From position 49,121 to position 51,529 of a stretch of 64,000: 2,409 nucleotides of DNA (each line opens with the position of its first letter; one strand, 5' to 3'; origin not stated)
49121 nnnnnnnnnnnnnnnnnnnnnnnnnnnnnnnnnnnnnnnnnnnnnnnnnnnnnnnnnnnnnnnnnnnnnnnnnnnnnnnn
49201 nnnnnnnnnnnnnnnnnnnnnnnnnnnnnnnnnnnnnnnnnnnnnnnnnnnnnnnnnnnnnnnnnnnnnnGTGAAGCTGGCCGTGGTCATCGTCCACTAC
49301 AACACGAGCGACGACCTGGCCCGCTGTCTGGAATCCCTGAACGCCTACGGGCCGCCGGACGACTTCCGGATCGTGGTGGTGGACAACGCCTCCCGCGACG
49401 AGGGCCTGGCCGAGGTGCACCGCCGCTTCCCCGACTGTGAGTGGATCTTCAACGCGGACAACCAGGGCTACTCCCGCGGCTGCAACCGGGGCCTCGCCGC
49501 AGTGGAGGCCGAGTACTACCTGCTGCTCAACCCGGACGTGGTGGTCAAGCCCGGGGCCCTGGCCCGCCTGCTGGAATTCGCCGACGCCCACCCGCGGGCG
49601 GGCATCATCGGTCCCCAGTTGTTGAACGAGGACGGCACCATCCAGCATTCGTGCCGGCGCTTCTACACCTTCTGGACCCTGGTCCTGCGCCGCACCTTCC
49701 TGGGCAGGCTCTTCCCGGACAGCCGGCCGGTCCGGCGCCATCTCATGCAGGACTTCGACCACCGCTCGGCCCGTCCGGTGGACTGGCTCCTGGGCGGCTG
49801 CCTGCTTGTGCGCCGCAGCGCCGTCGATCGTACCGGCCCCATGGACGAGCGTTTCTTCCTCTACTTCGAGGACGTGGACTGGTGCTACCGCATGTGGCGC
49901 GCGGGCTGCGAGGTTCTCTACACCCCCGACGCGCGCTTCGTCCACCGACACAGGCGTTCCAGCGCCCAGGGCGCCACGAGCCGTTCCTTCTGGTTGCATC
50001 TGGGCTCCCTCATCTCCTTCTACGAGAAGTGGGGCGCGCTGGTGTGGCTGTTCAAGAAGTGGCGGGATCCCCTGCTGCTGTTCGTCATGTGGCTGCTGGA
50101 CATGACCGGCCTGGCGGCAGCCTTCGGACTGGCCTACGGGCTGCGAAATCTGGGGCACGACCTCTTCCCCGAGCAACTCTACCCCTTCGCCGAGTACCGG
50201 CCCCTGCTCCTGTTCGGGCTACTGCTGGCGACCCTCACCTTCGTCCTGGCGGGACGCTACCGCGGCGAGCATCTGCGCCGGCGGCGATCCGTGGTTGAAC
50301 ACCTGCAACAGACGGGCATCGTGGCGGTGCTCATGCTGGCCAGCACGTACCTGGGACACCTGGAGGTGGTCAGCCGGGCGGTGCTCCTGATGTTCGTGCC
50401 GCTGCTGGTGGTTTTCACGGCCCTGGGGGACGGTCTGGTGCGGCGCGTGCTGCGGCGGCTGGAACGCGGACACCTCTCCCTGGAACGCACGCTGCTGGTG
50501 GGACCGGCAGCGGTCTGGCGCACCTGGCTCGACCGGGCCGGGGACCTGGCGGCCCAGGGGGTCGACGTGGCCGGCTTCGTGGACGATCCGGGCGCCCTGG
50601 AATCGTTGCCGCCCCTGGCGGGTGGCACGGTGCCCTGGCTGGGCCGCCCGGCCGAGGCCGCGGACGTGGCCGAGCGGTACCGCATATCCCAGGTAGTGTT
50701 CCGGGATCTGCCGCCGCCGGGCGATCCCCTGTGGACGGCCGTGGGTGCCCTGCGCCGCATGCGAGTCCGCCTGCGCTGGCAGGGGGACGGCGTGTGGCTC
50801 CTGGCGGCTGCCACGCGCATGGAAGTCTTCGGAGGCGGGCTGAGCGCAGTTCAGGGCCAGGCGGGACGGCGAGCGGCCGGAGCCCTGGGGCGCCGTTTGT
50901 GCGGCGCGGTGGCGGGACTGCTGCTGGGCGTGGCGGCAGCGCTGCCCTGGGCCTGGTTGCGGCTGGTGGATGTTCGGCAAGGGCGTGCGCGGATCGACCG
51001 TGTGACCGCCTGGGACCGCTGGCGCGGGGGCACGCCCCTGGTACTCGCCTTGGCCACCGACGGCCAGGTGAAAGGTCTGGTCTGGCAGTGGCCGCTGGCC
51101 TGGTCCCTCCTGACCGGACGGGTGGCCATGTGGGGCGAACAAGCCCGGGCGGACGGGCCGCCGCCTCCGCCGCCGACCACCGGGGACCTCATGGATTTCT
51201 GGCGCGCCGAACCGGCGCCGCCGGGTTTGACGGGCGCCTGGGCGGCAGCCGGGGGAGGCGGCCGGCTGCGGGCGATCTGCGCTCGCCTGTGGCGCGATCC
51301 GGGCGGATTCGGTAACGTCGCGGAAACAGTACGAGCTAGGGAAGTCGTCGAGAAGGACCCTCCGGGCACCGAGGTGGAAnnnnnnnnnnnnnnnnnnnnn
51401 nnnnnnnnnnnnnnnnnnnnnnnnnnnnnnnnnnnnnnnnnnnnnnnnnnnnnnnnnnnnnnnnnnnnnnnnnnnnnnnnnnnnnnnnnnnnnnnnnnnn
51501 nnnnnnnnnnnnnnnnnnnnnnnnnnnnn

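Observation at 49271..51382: Unusual fusion of a GT2 glycosyltransferase to a WcaJ-type N-terminal (TM plus CoA-binding-like) module that lacks the phosphotransferase catalytic domain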

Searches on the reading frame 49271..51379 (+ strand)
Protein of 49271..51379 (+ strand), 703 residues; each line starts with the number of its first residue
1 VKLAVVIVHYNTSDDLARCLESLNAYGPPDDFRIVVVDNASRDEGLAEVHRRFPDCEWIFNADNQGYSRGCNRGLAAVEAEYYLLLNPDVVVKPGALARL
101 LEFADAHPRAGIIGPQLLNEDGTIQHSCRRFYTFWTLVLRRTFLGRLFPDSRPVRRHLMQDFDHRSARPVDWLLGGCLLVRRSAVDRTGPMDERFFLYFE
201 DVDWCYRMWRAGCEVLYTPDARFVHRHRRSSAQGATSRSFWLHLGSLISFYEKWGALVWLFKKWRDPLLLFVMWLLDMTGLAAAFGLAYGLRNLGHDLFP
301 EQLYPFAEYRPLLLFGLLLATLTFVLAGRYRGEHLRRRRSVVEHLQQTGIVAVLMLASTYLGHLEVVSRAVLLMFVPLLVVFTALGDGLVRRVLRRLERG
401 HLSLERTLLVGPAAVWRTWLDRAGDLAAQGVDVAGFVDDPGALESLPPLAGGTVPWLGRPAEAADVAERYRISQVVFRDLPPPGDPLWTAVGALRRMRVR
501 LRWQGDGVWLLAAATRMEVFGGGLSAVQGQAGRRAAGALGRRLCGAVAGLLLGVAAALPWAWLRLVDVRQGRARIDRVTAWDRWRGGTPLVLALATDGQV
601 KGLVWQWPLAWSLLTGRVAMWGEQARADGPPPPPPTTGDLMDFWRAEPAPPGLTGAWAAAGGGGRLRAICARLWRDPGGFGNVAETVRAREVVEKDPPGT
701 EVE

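Call 5: search_protein_families(library=pfam, proteins=[window:49271-51379:+], max_evalue=1)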
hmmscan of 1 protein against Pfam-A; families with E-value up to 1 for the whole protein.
window:49271-51379:+ (703 aa): 7 families
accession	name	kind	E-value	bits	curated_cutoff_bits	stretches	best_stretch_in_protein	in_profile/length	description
PF00535.33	Glycos_transf_2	-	3.2e-21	76.4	23.3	1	5-123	2-122/168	Glycosyl transferase family 2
PF13641.12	Glyco_tranf_2_3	-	2e-18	67.7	27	1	3-233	3-219/230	Glycosyltransferase like family 2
PF13727.12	CoA_binding_3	-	3.4e-08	34.1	25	1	327-475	3-145/175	CoA-binding domain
PF13712.12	Glyco_tranf_2_5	-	0.00024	21.3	27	1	63-216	37-178/210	Glycosyltransferase like family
PF10111.15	Glyco_tranf_2_2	-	0.013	15.5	27.3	1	23-211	23-202/276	Glycosyltransferase like family 2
PF14348.11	DUF4400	-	0.16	12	27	1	365-401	101-140/196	Domain of unknown function (DUF4400)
PF13632.12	Glyco_trans_2_3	-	0.43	10.8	27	1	85-286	4-182/198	Glycosyl transferase family group 2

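Call 6: search_protein_families(library=ncbifam, proteins=[window:49271-51379:+], max_evalue=1)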
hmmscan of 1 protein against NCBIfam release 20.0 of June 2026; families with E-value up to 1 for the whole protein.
window:49271-51379:+ (703 aa): 22 families
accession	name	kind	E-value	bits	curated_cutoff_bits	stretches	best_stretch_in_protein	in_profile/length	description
TIGR03965.1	mycofact_glyco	equivalog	1.9e-20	73.2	280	2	166-230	222-285/467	mycofactocin biosynthesis glycosyltransferase MftF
NF041875.1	EPS_EpsD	equivalog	7.9e-18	64.9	370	2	3-119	1-119/325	exopolysaccharide biosynthesis glycosyltransferase EpsD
TIGR03025.1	EPS_sugtrans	subfamily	1.3e-15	57.6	295.55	1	276-523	2-240/445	exopolysaccharide biosynthesis polyprenyl glycosylphosphotransferase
TIGR01556.1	rhamnosyltran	subfamily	3e-15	56.1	200.55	1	20-228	10-203/281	rhamnosyltransferase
TIGR03023.1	WcaJ_sugtrans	equivalog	4e-10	39.6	410.75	1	276-520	2-242/453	undecaprenyl-phosphate glucose phosphotransferase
NF007482.0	PRK10073.1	equivalog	2.1e-09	36.8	423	1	2-105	7-111/334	glycosyltransferase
NF038302.1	EPS_HpsE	equivalog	9.4e-08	31.4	300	1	1-117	1-124/307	hormogonium polysaccharide biosynthesis glycosyltransferase HpsE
TIGR03111.1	glyc2_xrt_Gpos1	hypoth_equivalog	1.2e-06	27.6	363.95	1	3-134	51-186/439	TIGR03111 family XrtG-associated glycosyltransferase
TIGR03937.1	PgaC_IcaA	equivalog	3.1e-06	26.4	422.3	1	3-112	47-158/407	poly-beta-1,6-N-acetyl-D-glucosamine synthase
NF050819.1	PolSacchBiosHfsG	equivalog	8.1e-05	21.9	500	1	12-107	21-120/302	polysaccharide biosynthesis protein HfsG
NF050050.1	ProtGlycPglI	equivalog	0.00042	19.8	500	1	2-126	3-129/306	GalNAc(5)-diNAcBac-PP-undecaprenol beta-1,3-glucosyltransferase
TIGR04283.1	glyco_like_mftF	equivalog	0.00046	19.9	182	1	3-112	1-106/221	TIGR04283 family arsenosugar biosynthesis glycosyltransferase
NF047683.1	TeichurnBiosyTuaG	equivalog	0.00055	19.7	400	1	3-124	8-132/252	teichuronic acid biosynthesis protein TuaG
TIGR04195.1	S_glycosyl_SunS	equivalog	0.00082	18.3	350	1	6-130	62-184/421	SunS family peptide S-glycosyltransferase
TIGR03469.1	HpnB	hypoth_equivalog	0.0015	17.6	379.25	1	3-54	46-96/386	hopene-associated glycosyltransferase HpnB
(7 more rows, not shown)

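Call 10: find_homologous_proteins(query=window:49271-51379:+, max_evalue=0.00001)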
Query window:49271-51379:+ (703 aa): 910 proteins with E <= 0.00001 among 8000 candidates; the best 120 are listed.
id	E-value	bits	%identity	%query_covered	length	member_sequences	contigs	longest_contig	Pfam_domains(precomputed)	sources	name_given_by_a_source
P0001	0.0e+0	1621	100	100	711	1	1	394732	PF13727.13,PF13641.13,PF00535.33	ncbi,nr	ncbi:MAG: glycosyltransferase [bacterium]|nr:glycosyltransferase [bacterium]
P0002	0.0e+0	1343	84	100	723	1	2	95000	PF13727.13,PF13641.13,PF00535.33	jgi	-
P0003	0.0e+0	1287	80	100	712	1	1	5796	PF13727.13,PF13641.13,PF00535.33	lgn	-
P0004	0.0e+0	1169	73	100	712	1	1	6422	PF13727.13,PF13641.13,PF00535.33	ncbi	-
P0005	0.0e+0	1102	71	100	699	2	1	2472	PF13632.13,PF13641.13,PF00535.33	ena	-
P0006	0.0e+0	1060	69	97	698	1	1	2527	PF13727.13,PF13641.13,PF00535.33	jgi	-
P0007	0.0e+0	1055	69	98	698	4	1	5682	PF13727.13,PF13641.13,PF00535.33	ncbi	-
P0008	0.0e+0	1014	68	97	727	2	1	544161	PF13727.13,PF13641.13,PF00535.33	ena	-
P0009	0.0e+0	1010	68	97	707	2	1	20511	PF13727.13,PF13641.13,PF00535.33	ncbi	ncbi:MAG: glycosyltransferase [Candidatus Krumholzibacteriia bacterium]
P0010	2.6e-298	1009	66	100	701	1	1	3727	PF13632.13,PF13641.13,PF00535.33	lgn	-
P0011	5.1e-293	992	67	97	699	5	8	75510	PF13727.13,PF13641.13,PF00535.33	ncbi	-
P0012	4.0e-284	962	63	97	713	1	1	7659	PF13641.13,PF00535.33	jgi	jgi:GT2 family glycosyltransferase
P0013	9.2e-283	958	65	97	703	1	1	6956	PF13727.13,PF13641.13,PF00535.33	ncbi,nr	ncbi:MAG TPA: glycosyltransferase [Candidatus Krumholzibacteria bacterium]|nr:glycosyltransferase [C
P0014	2.1e-282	957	64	97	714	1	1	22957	PF13632.13,PF13641.13,PF00535.33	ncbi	-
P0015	5.2e-281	952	64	97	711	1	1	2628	PF13632.13,PF13641.13,PF00535.33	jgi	jgi:GT2 family glycosyltransferase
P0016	4.5e-280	949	63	96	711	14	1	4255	PF13641.13,PF00535.33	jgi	jgi:N-acetylglucosaminyl-diphospho-decaprenol L-rhamnosyltransferase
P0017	1.4e-279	947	62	96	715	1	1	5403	PF13641.13,PF00535.33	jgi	-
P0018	1.5e-279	947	63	97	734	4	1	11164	PF13641.13,PF00535.33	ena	-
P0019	1.9e-279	947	62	97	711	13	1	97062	PF13727.13,PF13641.13,PF00535.33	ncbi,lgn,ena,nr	ncbi:MAG: glycosyltransferase [Candidatus Krumholzibacteria bacterium]|nr:glycosyltransferase [Candi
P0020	1.8e-277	940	61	99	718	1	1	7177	PF13632.13,PF13727.13,PF13641.13,PF00535.33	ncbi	-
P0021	2.2e-277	940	62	99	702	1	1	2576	PF13632.13,PF13641.13,PF00535.33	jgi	-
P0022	2.2e-277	940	63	97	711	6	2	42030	PF13641.13,PF00535.33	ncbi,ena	-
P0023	5.8e-277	939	62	97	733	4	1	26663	PF13727.13,PF13641.13,PF00535.33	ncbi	-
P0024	1.1e-276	938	62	96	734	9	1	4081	PF13727.13,PF13641.13,PF00535.33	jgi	jgi:N-acetylglucosaminyl-diphospho-decaprenol L-rhamnosyltransferase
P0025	1.9e-276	937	62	99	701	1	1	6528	PF13632.13,PF13727.13,PF13641.13,PF00535.33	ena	-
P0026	3.0e-276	936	62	98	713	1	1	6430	PF13641.13,PF00535.33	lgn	-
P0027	9.4e-276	935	61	99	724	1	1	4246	PF13727.13,PF13641.13,PF00535.33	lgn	-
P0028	7.8e-275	932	61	97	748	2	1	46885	PF13727.13,PF13641.13,PF00535.33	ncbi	-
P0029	8.6e-275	932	61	97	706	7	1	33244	PF13641.13,PF00535.33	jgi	-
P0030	9.3e-275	931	61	97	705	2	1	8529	PF13641.13,PF00535.33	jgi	-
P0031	1.3e-273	928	62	97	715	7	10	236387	PF13641.13,PF00535.33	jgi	jgi:N-acetylglucosaminyl-diphospho-decaprenol L-rhamnosyltransferase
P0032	1.4e-273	928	60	99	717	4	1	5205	PF13727.13,PF13641.13,PF00535.33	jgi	-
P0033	1.1e-272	925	60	99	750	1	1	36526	PF13641.13,PF00535.33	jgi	-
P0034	1.2e-271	921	60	99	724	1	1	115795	PF13632.13,PF13641.13,PF00535.33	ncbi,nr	ncbi:MAG: glycosyltransferase [Gemmatimonadales bacterium]|nr:glycosyltransferase [Gemmatimonadales 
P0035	1.3e-271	921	62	96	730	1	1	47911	PF13632.13,PF13641.13,PF00535.33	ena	-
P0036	9.4e-271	918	60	97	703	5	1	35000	PF13727.13,PF13641.13,PF00535.33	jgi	-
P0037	3.6e-270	916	60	98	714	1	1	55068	PF13641.13,PF00535.33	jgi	-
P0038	4.7e-270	916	61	96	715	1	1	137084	PF13632.13,PF13641.13,PF00535.33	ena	-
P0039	7.2e-270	915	60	97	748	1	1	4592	PF13727.13,PF13641.13,PF00535.33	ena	-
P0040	9.3e-269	912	60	100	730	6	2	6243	PF13727.13,PF13641.13,PF00535.33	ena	-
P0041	9.7e-269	912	61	97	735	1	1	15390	PF13632.13,PF13727.13,PF13641.13,PF00535.33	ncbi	-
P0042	2.8e-268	910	63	97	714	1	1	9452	PF13727.13,PF13641.13,PF00535.33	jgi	jgi:N-acetylglucosaminyl-diphospho-decaprenol L-rhamnosyltransferase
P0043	1.3e-267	908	62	97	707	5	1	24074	PF13727.13,PF13641.13,PF00535.33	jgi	-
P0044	3.3e-267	906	60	100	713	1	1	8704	PF13632.13,PF13727.13,PF13641.13,PF00535.33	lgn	-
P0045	5.3e-267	906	61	97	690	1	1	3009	PF13641.13,PF00535.33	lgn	-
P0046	9.3e-267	905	60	97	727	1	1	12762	PF13727.13,PF13641.13,PF00535.33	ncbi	-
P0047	9.3e-266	902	61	97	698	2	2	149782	PF13641.13,PF00535.33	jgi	-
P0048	1.4e-265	901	62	97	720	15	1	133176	PF13727.13,PF13641.13,PF00535.33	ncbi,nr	ncbi:MAG: glycosyltransferase [bacterium]|nr:glycosyltransferase [bacterium]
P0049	2.2e-265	900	61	98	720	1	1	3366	PF13632.13,PF13727.13,PF13641.13,PF00535.33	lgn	-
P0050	2.7e-265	900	58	100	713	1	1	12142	PF13727.13,PF13641.13,PF00535.33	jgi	jgi:N-acetylglucosaminyl-diphospho-decaprenol L-rhamnosyltransferase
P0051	8.7e-265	898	59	97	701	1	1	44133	PF13727.13,PF13641.13,PF00535.33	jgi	jgi:N-acetylglucosaminyl-diphospho-decaprenol L-rhamnosyltransferase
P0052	1.3e-264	898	58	100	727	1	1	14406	PF13641.13,PF00535.33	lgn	-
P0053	3.5e-264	896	59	100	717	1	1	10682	PF13641.13,PF00535.33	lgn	-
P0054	2.0e-263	894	58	100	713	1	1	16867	PF13727.13,PF13641.13,PF00535.33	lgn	-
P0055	2.2e-263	894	60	99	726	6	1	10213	PF13727.13,PF13641.13,PF00535.33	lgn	-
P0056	2.9e-263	893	58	100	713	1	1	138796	PF13727.13,PF13641.13,PF00535.33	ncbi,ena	-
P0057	4.5e-263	893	60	99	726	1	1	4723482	PF13727.13,PF13641.13,PF00535.33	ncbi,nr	ncbi:MAG: glycosyltransferase [bacterium]|nr:glycosyltransferase [bacterium]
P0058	9.0e-263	892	61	99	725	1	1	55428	PF13727.13,PF13641.13,PF00535.33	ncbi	-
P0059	1.2e-262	891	58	100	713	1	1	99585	PF13641.13,PF00535.33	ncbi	-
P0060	1.6e-262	891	58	100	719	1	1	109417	PF13727.13,PF13641.13,PF00535.33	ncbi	-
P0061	2.1e-262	891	58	100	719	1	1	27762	PF13641.13,PF00535.33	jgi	jgi:N-acetylglucosaminyl-diphospho-decaprenol L-rhamnosyltransferase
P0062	1.1e-261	888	58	100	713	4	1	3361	PF13632.13,PF13727.13,PF13641.13,PF00535.33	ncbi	-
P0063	1.6e-261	888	58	100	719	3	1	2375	PF13727.13,PF13641.13,PF00535.33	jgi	-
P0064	1.9e-261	887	60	97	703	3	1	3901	PF13641.13,PF00535.33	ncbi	-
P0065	4.0e-261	886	60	97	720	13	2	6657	PF13727.13,PF13641.13,PF00535.33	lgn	-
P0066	6.8e-261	886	57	100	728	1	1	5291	PF13727.13,PF13641.13,PF00535.33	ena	-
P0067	1.3e-260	885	59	97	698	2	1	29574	PF13632.13,PF13641.13,PF00535.33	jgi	-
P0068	2.0e-260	884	60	97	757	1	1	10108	PF13727.13,PF13641.13,PF00535.33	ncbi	-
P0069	7.8e-260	882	60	97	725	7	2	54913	PF13727.13,PF13641.13,PF00535.33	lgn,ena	-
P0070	1.0e-259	882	57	100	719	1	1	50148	PF13632.13,PF13641.13,PF00535.33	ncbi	-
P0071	1.2e-258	878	58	99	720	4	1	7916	PF13727.13,PF13641.13,PF00535.33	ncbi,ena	-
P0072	2.9e-257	874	57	100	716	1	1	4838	PF13632.13,PF13641.13,PF00535.33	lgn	-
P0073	7.1e-257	872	57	100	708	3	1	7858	PF13641.13,PF00535.33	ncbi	-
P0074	2.8e-256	870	58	98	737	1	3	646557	PF13632.13,PF13727.13,PF13641.13,PF00535.33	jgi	jgi:GT2 family glycosyltransferase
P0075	4.0e-256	870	59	95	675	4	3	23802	PF13727.13,PF13641.13,PF00535.33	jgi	jgi:GT2 family glycosyltransferase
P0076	1.3e-255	868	56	100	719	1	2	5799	PF13641.13,PF00535.33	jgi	-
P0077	6.2e-255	866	61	90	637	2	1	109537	PF13632.13,PF13727.13,PF13641.13,PF00535.33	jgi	-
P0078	1.7e-253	861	57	100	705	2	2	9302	PF13641.13,PF00535.33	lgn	-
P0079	5.2e-253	859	58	97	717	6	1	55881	PF13641.13,PF00535.33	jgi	jgi:GT2 family glycosyltransferase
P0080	7.4e-253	859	57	100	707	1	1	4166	PF13727.13,PF13641.13,PF00535.33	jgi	jgi:GT2 family glycosyltransferase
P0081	1.4e-251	855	58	98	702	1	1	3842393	PF13727.13,PF13641.13,PF00535.33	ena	-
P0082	6.4e-251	853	59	96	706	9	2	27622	PF13727.13,PF13641.13,PF00535.33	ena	-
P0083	8.1e-248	842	57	97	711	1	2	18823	PF13641.13,PF00535.33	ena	-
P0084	8.5e-248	842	58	97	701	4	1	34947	PF13641.13,PF00535.33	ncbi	-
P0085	4.1e-247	840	59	97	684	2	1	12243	PF13641.13,PF00535.33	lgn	-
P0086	6.9e-247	839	58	97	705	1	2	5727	PF13641.13,PF00535.33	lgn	-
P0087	2.0e-246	838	56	99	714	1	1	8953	PF13641.13,PF00535.33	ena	-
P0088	3.1e-240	817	56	100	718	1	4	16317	PF13641.13,PF00535.33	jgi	-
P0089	3.5e-239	814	56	95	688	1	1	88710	PF13727.13,PF13641.13,PF00535.33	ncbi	-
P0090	3.5e-239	814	56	98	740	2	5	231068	PF13641.13,PF00535.33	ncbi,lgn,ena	-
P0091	4.4e-238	810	57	94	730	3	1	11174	PF13727.13,PF13641.13,PF00535.33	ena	-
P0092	7.1e-237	806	57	94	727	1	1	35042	PF13727.13,PF13641.13,PF00535.33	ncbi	-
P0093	1.1e-236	806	63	85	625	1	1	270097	PF13727.13,PF13641.13,PF00535.33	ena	-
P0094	3.6e-235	801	57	97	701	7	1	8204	PF13727.13,PF13641.13,PF00535.33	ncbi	-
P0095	8.1e-235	799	54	97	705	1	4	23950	PF13641.13,PF00535.33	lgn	-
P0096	3.2e-232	791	56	97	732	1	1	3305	PF13632.13,PF13727.13,PF13641.13,PF00535.33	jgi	jgi:GT2 family glycosyltransferase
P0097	5.9e-232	790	57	97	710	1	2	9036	PF13727.13,PF13641.13,PF00535.33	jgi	jgi:N-acetylglucosaminyl-diphospho-decaprenol L-rhamnosyltransferase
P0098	8.2e-231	786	55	98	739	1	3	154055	PF13632.13,PF13727.13,PF13641.13,PF00535.33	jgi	jgi:N-acetylglucosaminyl-diphospho-decaprenol L-rhamnosyltransferase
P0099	1.8e-230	785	55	97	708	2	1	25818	PF13641.13,PF00535.33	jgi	-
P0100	4.1e-230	784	55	97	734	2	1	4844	PF13727.13,PF13641.13,PF00535.33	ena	-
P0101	2.5e-227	775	53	100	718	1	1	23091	PF13727.13,PF13641.13,PF00535.33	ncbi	-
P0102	3.9e-227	774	55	97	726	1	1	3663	PF13632.13,PF13641.13,PF00535.33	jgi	-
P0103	1.1e-226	772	55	96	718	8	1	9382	PF13727.13,PF13641.13,PF00535.33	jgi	-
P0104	6.2e-225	767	75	65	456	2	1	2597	PF13641.13,PF00535.33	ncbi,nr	ncbi:MAG: glycosyltransferase, partial [Krumholzibacteria bacterium]|nr:glycosyltransferase [Candida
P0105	1.3e-224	766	53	97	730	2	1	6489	PF13727.13,PF13641.13,PF00535.33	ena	-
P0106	1.8e-223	762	51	100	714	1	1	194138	PF13641.13,PF00535.33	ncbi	-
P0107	5.0e-223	760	56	97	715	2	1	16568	PF13727.13,PF13641.13,PF00535.33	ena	-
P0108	1.6e-222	759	55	97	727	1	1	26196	PF13632.13,PF13641.13,PF00535.33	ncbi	ncbi:MAG: glycosyltransferase [Candidatus Krumholzibacteriia bacterium]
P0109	5.8e-222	757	55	94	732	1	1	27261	PF13727.13,PF13641.13,PF00535.33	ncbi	ncbi:MAG: glycosyltransferase [bacterium]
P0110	8.8e-222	756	54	98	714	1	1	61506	PF13727.13,PF13641.13,PF00535.33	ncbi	-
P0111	1.5e-221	755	53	100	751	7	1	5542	PF13632.13,PF13727.13,PF13641.13,PF00535.33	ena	-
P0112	2.1e-221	755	53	100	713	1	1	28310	PF13641.13,PF00535.33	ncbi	-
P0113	2.5e-218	745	54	93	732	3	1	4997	PF13727.13,PF13641.13,PF00535.33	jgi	-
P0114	2.3e-217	742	53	97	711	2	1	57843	PF13641.13,PF00535.33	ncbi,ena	-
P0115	4.3e-216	737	53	97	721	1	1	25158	PF13727.13,PF13641.13,PF00535.33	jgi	jgi:GT2 family glycosyltransferase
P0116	5.9e-215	734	54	100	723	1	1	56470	PF13632.13,PF13641.13,PF00535.33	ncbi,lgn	-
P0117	3.2e-210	718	53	97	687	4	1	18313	PF13727.13,PF13641.13,PF00535.33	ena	-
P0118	3.0e-209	715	53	97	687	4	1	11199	PF13632.13,PF13727.13,PF13641.13,PF00535.33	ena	-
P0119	9.5e-208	710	52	97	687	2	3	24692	PF13727.13,PF13641.13,PF00535.33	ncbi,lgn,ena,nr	ncbi:glycosyltransferase [bacterium]|nr:glycosyltransferase [bacterium] MBU1072251.1 glycosyltransfe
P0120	1.5e-207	709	53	98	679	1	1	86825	PF13641.13,PF00535.33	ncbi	-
